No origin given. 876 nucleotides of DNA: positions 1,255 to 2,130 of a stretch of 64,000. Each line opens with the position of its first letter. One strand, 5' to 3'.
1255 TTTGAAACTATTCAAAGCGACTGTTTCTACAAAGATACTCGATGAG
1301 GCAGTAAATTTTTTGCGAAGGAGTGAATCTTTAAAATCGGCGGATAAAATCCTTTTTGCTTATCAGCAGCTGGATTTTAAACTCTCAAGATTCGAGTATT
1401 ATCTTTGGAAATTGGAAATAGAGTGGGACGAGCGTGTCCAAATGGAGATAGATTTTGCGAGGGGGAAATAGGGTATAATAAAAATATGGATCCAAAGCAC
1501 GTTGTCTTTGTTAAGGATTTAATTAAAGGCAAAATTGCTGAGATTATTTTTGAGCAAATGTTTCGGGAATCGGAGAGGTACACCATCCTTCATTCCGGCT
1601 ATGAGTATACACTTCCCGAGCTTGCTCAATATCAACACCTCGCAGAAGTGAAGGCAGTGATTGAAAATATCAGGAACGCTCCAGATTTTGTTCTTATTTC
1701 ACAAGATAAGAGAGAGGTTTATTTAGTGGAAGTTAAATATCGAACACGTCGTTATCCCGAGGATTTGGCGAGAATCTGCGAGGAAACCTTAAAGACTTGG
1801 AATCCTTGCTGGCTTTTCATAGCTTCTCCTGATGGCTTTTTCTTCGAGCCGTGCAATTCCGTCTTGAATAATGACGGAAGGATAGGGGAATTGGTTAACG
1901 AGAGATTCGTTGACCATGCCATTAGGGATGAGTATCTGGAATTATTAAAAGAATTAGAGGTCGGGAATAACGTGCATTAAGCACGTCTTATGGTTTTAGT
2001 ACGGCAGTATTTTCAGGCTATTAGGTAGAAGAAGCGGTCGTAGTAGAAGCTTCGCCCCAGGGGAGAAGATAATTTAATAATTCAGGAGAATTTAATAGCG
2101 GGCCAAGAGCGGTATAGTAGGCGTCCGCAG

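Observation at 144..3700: Low-GC island encoding a HEPN-like protein, a PD-(D/E)xK nuclease and a large TPR membrane protein: candidate defence or toxin module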

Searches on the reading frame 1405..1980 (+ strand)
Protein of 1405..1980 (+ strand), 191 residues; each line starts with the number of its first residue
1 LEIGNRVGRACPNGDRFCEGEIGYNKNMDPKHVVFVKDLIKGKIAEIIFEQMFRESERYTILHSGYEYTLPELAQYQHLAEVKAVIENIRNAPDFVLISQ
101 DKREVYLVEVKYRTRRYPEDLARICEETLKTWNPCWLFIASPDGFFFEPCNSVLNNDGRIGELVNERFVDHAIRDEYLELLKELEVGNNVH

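Call 3: search_protein_families(library=pfam, proteins=[window:1405-1980:+], max_evalue=1)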
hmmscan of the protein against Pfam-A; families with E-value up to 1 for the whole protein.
window:1405-1980:+ (191 aa): 3 families
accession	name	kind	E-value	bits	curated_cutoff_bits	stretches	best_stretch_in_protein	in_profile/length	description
PF08378.17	NERD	-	0.1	13.6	22.1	1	41-116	1-61/111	Nuclease-related domain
PF08722.17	Tn7_TnsA-like_N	-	0.1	13.6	26.5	1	88-122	24-60/85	TnsA-like endonuclease N terminal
PF08774.17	VRR_NUC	-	0.22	12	23.8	1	87-117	59-91/116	VRR-NUC domain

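Call 4: search_protein_families(library=padloc, proteins=[window:1405-1980:+], max_evalue=1)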
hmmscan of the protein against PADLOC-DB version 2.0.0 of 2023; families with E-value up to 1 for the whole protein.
window:1405-1980:+ (191 aa): 1 family
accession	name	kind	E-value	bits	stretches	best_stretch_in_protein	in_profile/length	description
PDLC03110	Specificity_I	-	0.031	10.7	1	17-73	316-573/624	Type I specificity subunit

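Call 11: find_homologous_proteins(query=window:1486-1980:+)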
Query window:1486-1980:+ (164 aa): 499 proteins with E <= 0.001 among 557 candidates; the best 120 are listed.
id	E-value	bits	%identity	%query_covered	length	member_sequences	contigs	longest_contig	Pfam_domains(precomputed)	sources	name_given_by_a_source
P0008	2.0e-106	371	100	100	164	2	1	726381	-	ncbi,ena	-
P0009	6.7e-89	314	84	96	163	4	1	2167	-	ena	-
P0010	6.7e-88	311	83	97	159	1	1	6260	-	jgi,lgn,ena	-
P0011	2.4e-87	309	83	96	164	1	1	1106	-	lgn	-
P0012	4.9e-85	301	82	96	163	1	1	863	-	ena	-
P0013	3.0e-84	299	80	96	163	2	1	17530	-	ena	-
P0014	3.0e-84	299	80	96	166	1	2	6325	-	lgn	-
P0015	6.9e-84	297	80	96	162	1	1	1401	-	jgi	jgi:hypothetical protein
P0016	1.7e-83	296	81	97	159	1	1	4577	-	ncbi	-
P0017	4.6e-83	295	80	98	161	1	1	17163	-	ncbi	-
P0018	1.4e-82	293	80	99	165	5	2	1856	-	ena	-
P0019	4.0e-82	292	79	96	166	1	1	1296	-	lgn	-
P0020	2.0e-81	289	78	98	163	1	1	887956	-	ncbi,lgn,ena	-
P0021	2.9e-81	289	78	96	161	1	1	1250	-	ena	-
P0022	2.8e-80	286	80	96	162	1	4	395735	-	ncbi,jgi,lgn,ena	ncbi:MAG: hypothetical protein ABSF47_01440 [Minisyncoccia bacterium]|jgi:hypothetical protein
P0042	5.4e-70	252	74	94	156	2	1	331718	-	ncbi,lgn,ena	-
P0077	1.2e-63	232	66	96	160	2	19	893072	-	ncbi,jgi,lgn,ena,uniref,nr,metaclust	ncbi:hypothetical protein A2524_01700 [Candidatus Wolfebacteria bacterium RIFOXYD12_FULL_48_21]|unir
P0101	4.1e-60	220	65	95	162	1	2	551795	-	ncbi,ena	-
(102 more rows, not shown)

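Call 13: find_encoding_contigs(protein=P0020, flank=6000, max_places=2)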
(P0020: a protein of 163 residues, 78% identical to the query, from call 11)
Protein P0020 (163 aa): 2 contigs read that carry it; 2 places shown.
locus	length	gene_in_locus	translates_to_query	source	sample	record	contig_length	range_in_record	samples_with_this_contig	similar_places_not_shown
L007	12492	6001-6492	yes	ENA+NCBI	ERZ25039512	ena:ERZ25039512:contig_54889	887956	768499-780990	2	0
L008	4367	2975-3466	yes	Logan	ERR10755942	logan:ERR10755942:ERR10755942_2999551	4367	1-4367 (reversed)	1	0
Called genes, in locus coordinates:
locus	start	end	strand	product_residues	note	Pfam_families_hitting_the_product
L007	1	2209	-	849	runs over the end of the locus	PF13191:AAA_16 (faint), PF20720:nSTAND3 (faint), PF13401:AAA_22 (faint), PF00158:Sigma54_activat (weak), PF00004:AAA, PF07724:AAA_2, PF07728:AAA_5, PF10431:ClpB_D2-small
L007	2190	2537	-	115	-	-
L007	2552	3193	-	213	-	PF03167:UDG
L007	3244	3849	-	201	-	-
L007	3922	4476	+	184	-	PF04073:tRNA_edit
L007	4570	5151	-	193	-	-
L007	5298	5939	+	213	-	PF03575:Peptidase_S51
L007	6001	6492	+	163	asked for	-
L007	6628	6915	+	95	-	-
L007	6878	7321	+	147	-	PF10097:DUF2335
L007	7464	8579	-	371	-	PF01490:Aa_trans, PF03222:Trp_Tyr_perm (weak)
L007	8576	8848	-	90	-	-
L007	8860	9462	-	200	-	PF18306:LDcluster4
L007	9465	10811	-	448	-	PF00753:Lactamase_B, PF23023:Anti-Pycsar_Apyc1, PF12706:Lactamase_B_2, PF16661:Lactamase_B_6, PF10996:Beta-Casp, PF07521:RMMBL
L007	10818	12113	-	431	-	PF08245:Mur_ligase_M, PF02875:Mur_ligase_C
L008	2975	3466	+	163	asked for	-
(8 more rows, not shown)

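Call 14: find_encoding_contigs(protein=P0077, flank=6000, max_places=2)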
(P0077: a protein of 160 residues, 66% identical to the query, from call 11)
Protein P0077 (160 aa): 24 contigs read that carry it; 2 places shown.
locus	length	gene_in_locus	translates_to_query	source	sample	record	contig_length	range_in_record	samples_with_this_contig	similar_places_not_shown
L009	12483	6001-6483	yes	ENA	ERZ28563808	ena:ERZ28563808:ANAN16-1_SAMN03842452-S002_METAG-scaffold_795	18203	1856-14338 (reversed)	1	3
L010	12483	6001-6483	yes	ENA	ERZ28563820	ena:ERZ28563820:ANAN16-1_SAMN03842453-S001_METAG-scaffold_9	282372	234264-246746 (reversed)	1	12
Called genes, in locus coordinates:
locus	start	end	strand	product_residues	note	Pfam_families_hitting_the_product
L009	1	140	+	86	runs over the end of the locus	PF14493:HTH_40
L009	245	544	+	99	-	-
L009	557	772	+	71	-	PF08281:Sigma70_r4_2 (weak)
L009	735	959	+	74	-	-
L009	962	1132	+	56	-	-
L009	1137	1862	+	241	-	PF09509:Hypoth_Ymh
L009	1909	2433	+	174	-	-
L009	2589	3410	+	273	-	PF14267:DUF4357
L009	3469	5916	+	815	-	-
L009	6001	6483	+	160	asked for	-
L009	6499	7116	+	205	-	-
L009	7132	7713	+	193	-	PF03073:TspO_MBR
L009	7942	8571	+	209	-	PF20803:PaaX_M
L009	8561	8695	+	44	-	-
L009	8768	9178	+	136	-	PF00717:Peptidase_S24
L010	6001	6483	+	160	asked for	-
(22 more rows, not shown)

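Call 15: find_encoding_contigs(protein=P0022, flank=6000, max_places=2)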
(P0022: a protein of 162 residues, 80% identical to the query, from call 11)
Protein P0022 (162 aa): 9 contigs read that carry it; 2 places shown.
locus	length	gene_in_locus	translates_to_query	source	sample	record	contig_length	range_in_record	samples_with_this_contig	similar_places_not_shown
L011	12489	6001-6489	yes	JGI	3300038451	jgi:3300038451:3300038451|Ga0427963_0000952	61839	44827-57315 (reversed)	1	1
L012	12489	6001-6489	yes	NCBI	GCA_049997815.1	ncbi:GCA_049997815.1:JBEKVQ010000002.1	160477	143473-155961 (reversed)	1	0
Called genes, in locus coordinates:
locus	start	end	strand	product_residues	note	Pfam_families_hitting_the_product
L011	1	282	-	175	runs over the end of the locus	PF02643:DUF192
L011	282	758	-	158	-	PF00588:SpoU_methylase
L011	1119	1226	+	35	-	-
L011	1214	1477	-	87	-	-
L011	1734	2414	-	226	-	-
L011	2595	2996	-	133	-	-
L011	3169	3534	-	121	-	-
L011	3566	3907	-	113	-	-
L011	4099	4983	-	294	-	-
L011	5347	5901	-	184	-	-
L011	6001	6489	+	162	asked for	-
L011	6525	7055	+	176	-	-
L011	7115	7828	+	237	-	-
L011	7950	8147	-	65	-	-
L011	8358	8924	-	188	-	PF20803:PaaX_M, PF09827:CRISPR_Cas2 (weak)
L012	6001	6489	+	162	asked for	-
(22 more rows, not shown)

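Call 23: search_solved_structures(query=A2, max_evalue=10)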
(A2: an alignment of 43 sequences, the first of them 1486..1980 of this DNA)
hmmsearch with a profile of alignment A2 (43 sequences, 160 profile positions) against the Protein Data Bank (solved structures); distinct sequences matched with E-value up to 10: 4.
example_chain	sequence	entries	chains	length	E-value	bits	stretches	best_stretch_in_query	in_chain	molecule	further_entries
8ets_S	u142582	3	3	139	0.25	14.4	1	112-152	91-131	Chromatin-remodeling complex subunit IES6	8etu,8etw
8eu9_S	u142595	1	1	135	0.27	14.3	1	112-152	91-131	Chromatin-remodeling complex subunit IES6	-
8euf_S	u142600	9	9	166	0.35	13.9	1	112-152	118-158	Chromatin-remodeling complex subunit IES6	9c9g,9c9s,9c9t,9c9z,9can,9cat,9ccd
9evs_G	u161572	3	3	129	1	12.4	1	84-129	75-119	uS8m | 40S ribosomal protein S15a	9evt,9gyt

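Call 24: search_protein_families(library=ncbifam, proteins=[window:1486-1980:+], max_evalue=1)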
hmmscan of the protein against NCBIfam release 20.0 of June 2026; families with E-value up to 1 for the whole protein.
window:1486-1980:+ (164 aa): 1 family
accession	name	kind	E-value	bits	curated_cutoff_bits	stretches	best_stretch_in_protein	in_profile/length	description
NF033454.1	BREX_5_MTaseX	exception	0.075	10.5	900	1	119-142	540-563/1404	BREX-5 system adenine-specific DNA-methyltransferase PglX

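Call 26: find_encoding_contigs(protein=P0008, flank=10000, max_places=2)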
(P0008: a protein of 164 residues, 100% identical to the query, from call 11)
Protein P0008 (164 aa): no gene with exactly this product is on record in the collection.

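Call 32: predict_structure(alignment_id=A2)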
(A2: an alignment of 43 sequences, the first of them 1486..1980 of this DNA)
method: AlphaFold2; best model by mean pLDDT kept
length: 164 residues; sequences in the alignment: 43
mean_pLDDT: 92.0   pTM: 0.88
mean pLDDT of the five models: 92.0, 90.9, 90.6, 90.5, 90.0
residues with pLDDT >= 90: 132; 70-90: 25; 50-70: 4; < 50: 3
segments of 3 or more residues with pLDDT < 50: 162-164
pLDDT, mean of each block of 10 residues (from residue 1): 88 95 97 87 84 92 93 95 96 97 95 97 98 95 97 87 42
secondary structure, 60 per line:
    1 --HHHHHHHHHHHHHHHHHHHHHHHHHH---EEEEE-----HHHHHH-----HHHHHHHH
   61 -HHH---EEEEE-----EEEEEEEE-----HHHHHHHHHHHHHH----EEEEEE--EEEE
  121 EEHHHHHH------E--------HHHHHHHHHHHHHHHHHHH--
elements in order: H3-28 E32-36 H42-47 H53-60 E68-72 E78-85 H91-104 E109-114 E117-122 H123-128 H144-162

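Call 36: fold_search(model_id=the predicted structure, library=pdb)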
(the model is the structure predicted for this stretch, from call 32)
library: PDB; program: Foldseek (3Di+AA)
matches with E <= 10: 556; with E <= 0.001: 2
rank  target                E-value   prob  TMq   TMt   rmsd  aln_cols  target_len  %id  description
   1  2eo0_B                2.6e-04  1.00  0.36  0.46  11.7       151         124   12  Crystal Structure of Holliday Junction Resolvase ST1444 (released 2007-10-02)
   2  2eo0_A                8.2e-04  0.97  0.30  0.37  11.5       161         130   12  Crystal Structure of Holliday Junction Resolvase ST1444 (released 2007-10-02)
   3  1rzn_A                1.8e-03  0.90  0.27  0.29  12.0       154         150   12  Crystal Structure of Penicillin-binding protein-related factor A from Bacillus Subtilis. (released 2004-11-30)
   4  1zp7_B                2.6e-03  0.85  0.27  0.28  12.0       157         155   12  The structure of Bacillus subtilis RecU Holliday junction resolvase and its role in substrate selection and sequence s (released 2005-09-20)
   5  1rzn_B                2.8e-03  0.85  0.29  0.31  11.6       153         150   11  Crystal Structure of Penicillin-binding protein-related factor A from Bacillus Subtilis. (released 2004-11-30)
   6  1zp7_A                4.2e-03  0.82  0.28  0.30  12.2       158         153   11  The structure of Bacillus subtilis RecU Holliday junction resolvase and its role in substrate selection and sequence s (released 2005-09-20)
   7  4tkd_B                6.6e-03  0.89  0.31  0.40   8.5       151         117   13  Sulfolobus solfataricus HJC mutants (released 2015-08-12)
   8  6v6x                  7.5e-03  0.99  0.49  0.46   4.7       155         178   11  The crystal structure of the 2009 H1N1 PA endonuclease mutant I38T in complex with SJ000988632 (released 2020-12-09)
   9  7lw6                  9.1e-03  0.97  0.45  0.42   5.5       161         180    9  The crystal structure of the 2009/H1N1/California PA endonuclease I38T mutant in complex with Raltegravir (released 2021-05-26)
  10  1gef_B                1.0e-02  0.99  0.36  0.49   5.7       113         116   15  Crystal structure of the archaeal holliday junction resolvase HJC (released 2001-03-21)
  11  5w7u                  1.0e-02  0.99  0.49  0.46   4.7       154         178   10  Crystal structure of the influenza virus PA endonuclease in complex with inhibitor 8f (SRI-29928) (released 2017-12-27)
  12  5fdk_D                1.0e-02  0.44  0.26  0.22  12.6       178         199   11  Crystal structure of RecU(D88N) in complex with palindromic DNA duplex (released 2016-12-07)
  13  9qcc_M                1.1e-02  0.98  0.39  0.17   4.5       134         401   12  Activated XauSPARDA filament assembly with bound dsDNA substrate (released 2025-12-17)
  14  4e5e_A                1.1e-02  0.97  0.47  0.44   5.5       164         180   10  Crystal structure of avian influenza virus PAn Apo (released 2012-08-08)
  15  7ml8                  1.1e-02  0.96  0.45  0.42   5.6       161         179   10  The crystal structure of I38T mutant PA endonuclease (2009/H1N1/CALIFORNIA) in complex with SJ001023038 (released 2021-10-27)
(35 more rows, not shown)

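Call 55: find_related_loci(query=A2, collection=viral_contigs, flank=5000)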
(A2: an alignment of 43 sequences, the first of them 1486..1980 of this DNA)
Query A2 (164 aa) in viral_contigs; peptide patterns used: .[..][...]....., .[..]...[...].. (x = any residue, [..] = any of these).
21 stretches matched a pattern, but none encodes a relative of the query by tblastn (E <= 1e-3).

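Call 57: find_related_loci(query=A2, collection=metagenome_contigs, flank=5000)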
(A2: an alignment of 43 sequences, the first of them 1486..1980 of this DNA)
Query A2 (164 aa) in metagenome_contigs; peptide patterns used: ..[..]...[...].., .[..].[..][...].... (x = any residue, [..] = any of these).
145 stretches matched a pattern; 93 encode a relative of the query (tblastn E <= 1e-3); the best 80 are kept; 80 distinct loci.
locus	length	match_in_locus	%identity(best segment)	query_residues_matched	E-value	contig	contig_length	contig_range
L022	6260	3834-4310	83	1-159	2e-92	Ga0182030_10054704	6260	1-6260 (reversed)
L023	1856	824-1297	82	5-162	9e-90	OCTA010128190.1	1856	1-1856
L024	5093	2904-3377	80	1-158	6e-85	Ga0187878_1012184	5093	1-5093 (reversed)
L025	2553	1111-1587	80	1-159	1e-86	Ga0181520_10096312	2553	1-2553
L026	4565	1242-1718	80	1-159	5e-84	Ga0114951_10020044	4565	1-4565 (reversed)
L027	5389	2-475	76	1-158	1e-81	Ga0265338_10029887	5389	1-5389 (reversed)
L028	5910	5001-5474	76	1-158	1e-81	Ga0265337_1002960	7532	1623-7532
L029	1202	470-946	71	1-158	7e-82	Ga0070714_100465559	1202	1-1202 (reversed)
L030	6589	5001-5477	71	1-160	8e-75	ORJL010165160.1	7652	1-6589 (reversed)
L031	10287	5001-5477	71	1-160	8e-75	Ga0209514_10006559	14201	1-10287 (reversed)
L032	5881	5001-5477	71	1-160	8e-75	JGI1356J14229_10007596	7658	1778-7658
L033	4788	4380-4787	82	1-136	2e-74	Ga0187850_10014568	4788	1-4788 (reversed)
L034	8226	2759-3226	71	1-158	9e-74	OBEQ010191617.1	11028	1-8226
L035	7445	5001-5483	71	8-163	2e-73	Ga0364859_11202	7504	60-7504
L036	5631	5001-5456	72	6-158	4e-72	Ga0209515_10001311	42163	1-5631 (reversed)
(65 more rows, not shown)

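Call 62: search_protein_families(library=pfam, alignment_id=A4, max_evalue=0.00001)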
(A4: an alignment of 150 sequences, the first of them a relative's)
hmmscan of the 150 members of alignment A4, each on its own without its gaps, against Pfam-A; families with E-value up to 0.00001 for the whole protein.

A. member 1, L007:5298-5939:+ (213 aa): 1 family
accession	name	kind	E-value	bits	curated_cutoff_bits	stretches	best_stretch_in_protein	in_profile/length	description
PF03575.23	Peptidase_S51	-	3.2e-14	53.5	23.9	1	3-188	1-199/206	Peptidase family S51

B. families by the number of members that match (of 150 scanned): 113 families (the first 25 are shown)
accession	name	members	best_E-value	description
PF03235.19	GmrSD_N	3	1.4e-31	GmrSD restriction endonuclease, N-terminal domain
PF01844.29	HNH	3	4.4e-09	HNH endonuclease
PF13651.11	EcoRI_methylase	2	1.6e-127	Adenine-specific methyltransferase EcoRI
PF20473.4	MmeI_Mtase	2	1.4e-88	MmeI, DNA-methyltransferase domain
PF06044.18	DpnI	2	2.6e-73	Dam-replacing family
PF00459.30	Inositol_P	2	6.4e-47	Inositol monophosphatase family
PF07669.17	Eco57I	2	1.9e-39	Eco57I restriction-modification methylase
PF17726.7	DpnI_C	2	6.3e-34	Dam-replacing HTH domain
PF02086.21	MethyltransfD12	2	1.3e-33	D12 class N6 adenine-specific DNA methyltransferase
PF14279.12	HNH_5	2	2.2e-06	HNH endonuclease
PF00133.28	tRNA-synt_1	1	4.6e-107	tRNA synthetases class I (I, L, M and V)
PF05559.16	DUF763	1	2.4e-100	Protein of unknown function (DUF763)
PF00437.27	T2SSE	1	1.2e-92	Type II/IV secretion system protein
PF04041.19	Glyco_hydro_130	1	6e-92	beta-1,4-mannooligosaccharide phosphorylase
PF01406.26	tRNA-synt_1e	1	6.6e-89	tRNA synthetases class I (C) catalytic domain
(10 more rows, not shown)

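Call 63: search_protein_families(library=padloc, alignment_id=A4, max_evalue=1e-8)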
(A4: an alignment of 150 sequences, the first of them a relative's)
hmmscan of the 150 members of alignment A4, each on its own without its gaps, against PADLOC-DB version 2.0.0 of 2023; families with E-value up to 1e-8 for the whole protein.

A. member 1, L007:5298-5939:+ (213 aa): 0 families

B. families by the number of members that match (of 150 scanned): 370 families (the first 25 are shown)
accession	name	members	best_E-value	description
PDLC04134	mad2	4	4.1e-42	mads_2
PDLC03598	REase_MTase_IIG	2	0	Type IIG restriction enzyme-methyltransferase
PDLC03207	mREase_II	2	1e-101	Type II methyl-directed restriction enzyme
PDLC03297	MTase_II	2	1e-94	Type II methyltransferase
PDLC03627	REase_MTase_IIG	2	3e-81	Type IIG restriction enzyme-methyltransferase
PDLC03418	REase_II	2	2.5e-77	Type II restriction enzyme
PDLC03609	REase_MTase_IIG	2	6.9e-55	Type IIG restriction enzyme-methyltransferase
PDLC03920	MkoA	2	1.5e-50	-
PDLC03279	MTase_II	2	2.8e-44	Type II methyltransferase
PDLC04592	PDC-M34B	2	2.5e-41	-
PDLC03261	MTase_II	2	8.7e-37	Type II methyltransferase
PDLC02643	DrmMI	2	1.8e-31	DrmMI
PDLC03877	NsnA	2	1.9e-27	-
PDLC04591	PDC-M34B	2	2.7e-24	-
PDLC03287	MTase_II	2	1.7e-17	Type II methyltransferase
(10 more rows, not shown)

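Call 70: search_protein_families(library=phrogs, proteins=[window:1486-1980:+], max_evalue=1)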
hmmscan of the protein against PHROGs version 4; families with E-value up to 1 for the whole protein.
window:1486-1980:+ (164 aa): 0 families

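Call 71: search_protein_families(library=pfam, alignment_id=A2, max_evalue=0.5)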
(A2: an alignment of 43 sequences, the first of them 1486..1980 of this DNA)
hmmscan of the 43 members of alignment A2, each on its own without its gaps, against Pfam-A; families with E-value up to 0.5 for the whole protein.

A. member 1, window:1486-1980:+ (164 aa): 4 families
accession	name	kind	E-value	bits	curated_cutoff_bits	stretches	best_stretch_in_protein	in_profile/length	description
PF08378.17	NERD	-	0.065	14.2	22.1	1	14-89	1-61/111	Nuclease-related domain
PF08722.17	Tn7_TnsA-like_N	-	0.085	13.9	26.5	1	61-95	24-60/85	TnsA-like endonuclease N terminal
PF08774.17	VRR_NUC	-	0.16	12.4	23.8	1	60-90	59-91/116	VRR-NUC domain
PF09511.15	RNA_lig_T4_1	-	0.18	12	28.3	1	41-108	101-170/227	RNA ligase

B. families by the number of members that match (of 43 scanned): 25 families
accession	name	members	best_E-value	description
PF08722.17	Tn7_TnsA-like_N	36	3.9e-05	TnsA-like endonuclease N terminal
PF08774.17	VRR_NUC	22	0.0039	VRR-NUC domain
PF08378.17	NERD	19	0.0018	Nuclease-related domain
PF06616.17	BsuBI_PstI_RE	18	0.0025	BsuBI/PstI restriction endonuclease domain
PF21660.3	MCP_C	4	0.018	Filamentous archaeal viruses coat protein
PF05021.20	NPL4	4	0.027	NPL4 family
PF13588.12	HSDR_N_2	3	0.001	Type I restriction enzyme R protein N terminus (HSDR_N)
PF20472.4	PDDEXK_11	3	0.0082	PD-(D/E)XK nuclease superfamily domain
PF08011.17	PDDEXK_9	2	0.019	PD-(D/E)XK nuclease superfamily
PF04158.19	Sof1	2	0.052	Sof1-like domain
PF22372.1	BA_2335-like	2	0.071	BA_2335-like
PF13021.12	DUF3885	2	0.088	Domain of unknown function (DUF3885)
PF04411.18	PDDEXK_7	2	0.091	PD-(D/E)XK nuclease superfamily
PF09511.15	RNA_lig_T4_1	2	0.16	RNA ligase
PF00303.24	Thymidylat_synt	1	0.0098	Thymidylate synthase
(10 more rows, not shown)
